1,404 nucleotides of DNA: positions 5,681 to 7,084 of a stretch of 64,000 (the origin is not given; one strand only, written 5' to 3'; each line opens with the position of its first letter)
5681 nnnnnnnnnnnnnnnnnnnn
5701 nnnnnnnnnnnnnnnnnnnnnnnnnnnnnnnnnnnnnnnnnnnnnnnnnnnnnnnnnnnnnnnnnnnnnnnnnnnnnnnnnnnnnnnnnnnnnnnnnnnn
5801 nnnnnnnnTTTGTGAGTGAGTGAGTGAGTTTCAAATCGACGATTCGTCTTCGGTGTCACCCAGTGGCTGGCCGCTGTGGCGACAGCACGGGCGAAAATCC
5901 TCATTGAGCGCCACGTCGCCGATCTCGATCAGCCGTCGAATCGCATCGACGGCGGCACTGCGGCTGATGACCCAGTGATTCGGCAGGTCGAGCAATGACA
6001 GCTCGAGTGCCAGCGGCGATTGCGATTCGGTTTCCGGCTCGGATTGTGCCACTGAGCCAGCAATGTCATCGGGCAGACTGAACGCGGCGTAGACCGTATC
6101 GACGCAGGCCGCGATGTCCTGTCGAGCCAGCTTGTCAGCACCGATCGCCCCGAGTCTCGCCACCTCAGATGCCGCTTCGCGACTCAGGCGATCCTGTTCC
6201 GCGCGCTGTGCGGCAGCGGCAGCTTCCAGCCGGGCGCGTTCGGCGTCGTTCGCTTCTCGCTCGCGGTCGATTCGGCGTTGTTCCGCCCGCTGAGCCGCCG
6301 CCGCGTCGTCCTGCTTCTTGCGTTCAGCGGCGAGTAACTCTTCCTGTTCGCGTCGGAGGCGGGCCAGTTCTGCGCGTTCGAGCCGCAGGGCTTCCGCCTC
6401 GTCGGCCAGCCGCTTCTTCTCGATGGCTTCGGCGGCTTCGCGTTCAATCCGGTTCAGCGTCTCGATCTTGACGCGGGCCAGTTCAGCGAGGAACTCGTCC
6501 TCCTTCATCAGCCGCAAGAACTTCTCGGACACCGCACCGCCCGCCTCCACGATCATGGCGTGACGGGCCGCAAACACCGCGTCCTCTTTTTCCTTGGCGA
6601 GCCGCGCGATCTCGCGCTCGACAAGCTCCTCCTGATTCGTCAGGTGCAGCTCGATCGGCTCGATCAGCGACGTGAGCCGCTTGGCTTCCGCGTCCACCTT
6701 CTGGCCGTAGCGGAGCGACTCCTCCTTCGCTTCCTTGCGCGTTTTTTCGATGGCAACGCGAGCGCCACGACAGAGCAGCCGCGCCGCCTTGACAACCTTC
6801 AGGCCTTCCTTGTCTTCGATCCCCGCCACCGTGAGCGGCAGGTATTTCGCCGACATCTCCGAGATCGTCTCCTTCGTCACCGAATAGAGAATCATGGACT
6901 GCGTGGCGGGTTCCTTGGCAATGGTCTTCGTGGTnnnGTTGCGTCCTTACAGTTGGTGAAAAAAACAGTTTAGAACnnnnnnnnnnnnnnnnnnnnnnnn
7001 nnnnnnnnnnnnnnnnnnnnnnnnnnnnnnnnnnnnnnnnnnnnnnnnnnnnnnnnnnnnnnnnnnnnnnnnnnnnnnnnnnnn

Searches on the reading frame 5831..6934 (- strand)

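Call 12: search_protein_families(library=pfam, proteins=[window:5831-6934:-], max_evalue=0.01)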
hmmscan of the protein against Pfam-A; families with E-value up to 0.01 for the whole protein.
window:5831-6934:- (367 aa): 0 families

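Call 20: search_protein_families(library=phrogs, proteins=[window:5831-6934:-], max_evalue=0.001)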
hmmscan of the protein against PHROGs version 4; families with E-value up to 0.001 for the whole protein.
window:5831-6934:- (367 aa): 1 family
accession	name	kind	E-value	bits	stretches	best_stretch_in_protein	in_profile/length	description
phrog_16469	-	unknown function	1.1e-07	32.7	1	3-119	22-137/392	-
